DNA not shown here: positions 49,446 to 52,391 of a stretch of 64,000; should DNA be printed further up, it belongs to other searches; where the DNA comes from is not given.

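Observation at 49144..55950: Genomic island inserted at the 3' end of tRNA-Gln, carrying defense-like and non-core genes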

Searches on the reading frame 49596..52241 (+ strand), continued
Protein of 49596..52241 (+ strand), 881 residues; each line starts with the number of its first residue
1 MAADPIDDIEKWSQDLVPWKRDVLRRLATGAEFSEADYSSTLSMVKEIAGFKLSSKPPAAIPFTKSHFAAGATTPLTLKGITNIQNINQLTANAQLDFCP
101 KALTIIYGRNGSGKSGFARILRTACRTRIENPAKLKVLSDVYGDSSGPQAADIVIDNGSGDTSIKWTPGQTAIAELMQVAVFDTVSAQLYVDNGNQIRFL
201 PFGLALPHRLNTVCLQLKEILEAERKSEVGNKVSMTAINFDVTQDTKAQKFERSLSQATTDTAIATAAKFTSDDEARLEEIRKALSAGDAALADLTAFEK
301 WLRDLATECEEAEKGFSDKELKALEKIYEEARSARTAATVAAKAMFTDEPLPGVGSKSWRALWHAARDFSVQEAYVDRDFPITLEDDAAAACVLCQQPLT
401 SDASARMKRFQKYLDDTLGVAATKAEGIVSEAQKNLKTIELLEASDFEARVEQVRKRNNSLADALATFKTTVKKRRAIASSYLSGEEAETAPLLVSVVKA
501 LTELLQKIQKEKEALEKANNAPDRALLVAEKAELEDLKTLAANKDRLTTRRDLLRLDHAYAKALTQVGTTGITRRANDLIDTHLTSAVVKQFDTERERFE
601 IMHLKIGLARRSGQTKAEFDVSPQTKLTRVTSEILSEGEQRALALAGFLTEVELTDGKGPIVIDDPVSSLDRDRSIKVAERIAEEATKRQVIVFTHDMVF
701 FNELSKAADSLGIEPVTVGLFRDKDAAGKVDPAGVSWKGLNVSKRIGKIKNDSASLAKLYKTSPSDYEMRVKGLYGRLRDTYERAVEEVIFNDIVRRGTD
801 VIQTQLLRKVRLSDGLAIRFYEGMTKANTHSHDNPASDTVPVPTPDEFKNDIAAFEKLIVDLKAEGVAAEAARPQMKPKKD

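Call 96: predict_structure(alignment_id=A7)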
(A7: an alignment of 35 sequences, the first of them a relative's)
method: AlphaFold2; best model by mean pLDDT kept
length: 881 residues; sequences in the alignment: 35
mean_pLDDT: 77.6   pTM: 0.48
mean pLDDT of the five models: 77.6, 75.6, 75.0, 74.5, 74.0
residues with pLDDT >= 90: 226; 70-90: 425; 50-70: 124; < 50: 106
segments of 3 or more residues with pLDDT < 50: 70-72, 129-144, 192-195, 343-355, 357-378, 380-383, 623-633, 793-809, 876-881
pLDDT, mean of each block of 10 residues (from residue 1): 72 92 86 85 93 89 76 72 83 85 84 80 67 46 60 86 82 74 62 49 75 92 93 90 88 92 92 91 79 85 91 89 87 77 47 47 45 46 50 54 58 58 83 86 87 88 91 91 83 88 87 79 86 92 93 94 91 84 77 87 69 63 46 65 82 71 83 88 91 88 88 85 69 61 84 86 82 88 81 44 39 82 91 77 92 93 80 52 34
secondary structure, 60 per line:
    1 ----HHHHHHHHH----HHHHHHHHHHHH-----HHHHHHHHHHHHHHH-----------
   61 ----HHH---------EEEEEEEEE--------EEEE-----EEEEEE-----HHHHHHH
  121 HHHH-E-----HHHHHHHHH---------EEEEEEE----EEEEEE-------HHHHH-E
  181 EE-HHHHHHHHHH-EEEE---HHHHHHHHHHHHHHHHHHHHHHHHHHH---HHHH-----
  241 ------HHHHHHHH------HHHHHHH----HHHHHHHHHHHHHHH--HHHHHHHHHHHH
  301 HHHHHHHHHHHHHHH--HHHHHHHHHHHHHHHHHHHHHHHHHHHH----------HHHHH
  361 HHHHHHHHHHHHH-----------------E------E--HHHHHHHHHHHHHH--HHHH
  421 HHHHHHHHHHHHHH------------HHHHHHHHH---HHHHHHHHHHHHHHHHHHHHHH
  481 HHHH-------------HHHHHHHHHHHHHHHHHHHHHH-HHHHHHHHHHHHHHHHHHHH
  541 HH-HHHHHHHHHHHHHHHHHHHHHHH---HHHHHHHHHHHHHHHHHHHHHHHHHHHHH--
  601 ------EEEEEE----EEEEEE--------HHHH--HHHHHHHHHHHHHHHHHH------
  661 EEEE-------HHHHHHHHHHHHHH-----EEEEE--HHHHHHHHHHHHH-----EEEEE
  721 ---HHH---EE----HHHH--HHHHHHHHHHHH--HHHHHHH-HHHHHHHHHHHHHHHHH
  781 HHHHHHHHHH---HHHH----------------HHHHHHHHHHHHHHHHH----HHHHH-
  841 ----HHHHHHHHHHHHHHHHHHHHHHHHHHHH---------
elements in order (helices of 4 or more, strands of 3 or more residues): H5-13 H18-29 H35-49 E77-85 E94-97 E103-108 H114-124 H132-140 E150-156 E161-166 H174-178 E180-182 H184-193 E195-198 H202-228 H232-235 H247-254 H261-267 H272-286 H289-315 H318-345 H356-373 H401-414 H417-434 H447-455 H459-484 H498-519 H521-542 H544-566 H570-598 E607-612 E617-622 H631-634 H637-654 E661-664 H672-685 E691-695 H698-710 E716-720 H736-739 H742-753 H756-762 H764-790 H794-797 H814-830 H835-839 H845-872

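Call 98: fold_search(model_id=the predicted structure, library=pdb)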
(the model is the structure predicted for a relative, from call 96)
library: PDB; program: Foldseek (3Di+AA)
matches with E <= 10: 895; with E <= 0.001: 96
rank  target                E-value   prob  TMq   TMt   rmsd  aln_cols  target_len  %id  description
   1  7w1m_B                1.1e-07  1.00  0.20  0.31  24.4       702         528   13  Cryo-EM structure of human cohesin-CTCF-DNA complex (released 2023-05-31)
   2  5xei                  3.4e-07  1.00  0.22  0.35  25.6       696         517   12  Crystal structure of the Smc head domain with a coiled coil and joint derived from Pyrococcus yayanosii (released 2017-06-07)
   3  6wg3_A                6.0e-07  1.00  0.20  0.31  44.3       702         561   14  Cryo-EM structure of human Cohesin-NIPBL-DNA complex (released 2020-05-20)
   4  7zr1_C                6.3e-07  1.00  0.22  0.24  47.8       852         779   15  Chaetomium thermophilum Mre11-Rad50-Nbs1 complex bound to ATPyS (composite structure) (released 2023-01-11)
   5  6wge_B                2.5e-06  1.00  0.18  0.30  27.8       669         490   14  Cryo-EM structure of human Cohesin-NIPBL-DNA complex without STAG1 (released 2020-05-20)
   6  6wg3_B                2.8e-06  1.00  0.20  0.25  30.8       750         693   15  Cryo-EM structure of human Cohesin-NIPBL-DNA complex (released 2020-05-20)
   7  9a6c_A                3.7e-06  1.00  0.22  0.31  40.1       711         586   11  Integrative model of YYDD-YYDB by crosslinking MS and deep learning (released 2024-09-18)
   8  7nyw_A                5.7e-06  1.00  0.15  0.18  29.1       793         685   12  Cryo-EM structure of the MukBEF-MatP-DNA head module (released 2021-07-07)
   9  8q72_A                6.8e-06  1.00  0.18  0.20  26.5       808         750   11  E. coli plasmid-borne JetABCD(E248A) core in a cleavage-competent state (released 2024-01-31)
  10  8dk2_D                7.8e-06  1.00  0.19  0.22  22.3       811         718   13  CryoEM structure of Pseudomonas aeruginosa PA14 JetABC in an unclamped state trapped in ATP dependent dimeric form (released 2022-10-05)
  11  9f5w_B                8.2e-06  1.00  0.23  0.34  17.2       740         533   13  Human condensin II - M18BP1 complex (released 2025-07-02)
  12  6qpq_A                9.8e-06  1.00  0.21  0.42  33.4       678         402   11  The structure of the cohesin head module elucidates the mechanism of ring opening (released 2020-02-05)
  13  8roi_A                1.0e-05  1.00  0.21  0.42  44.1       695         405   12  Human cohesin SMC3-HD(EQ)/RAD21-N complex - ADP-bound conformation (released 2024-09-11)
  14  7qen_A                1.2e-05  1.00  0.18  0.32  31.1       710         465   11  S.c. Condensin core in DNA- and ATP-bound state (released 2022-06-15)
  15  9qxx_B                1.2e-05  1.00  0.19  0.22  25.2       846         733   12  JetABC DNA loaded state dimer (released 2025-10-01)
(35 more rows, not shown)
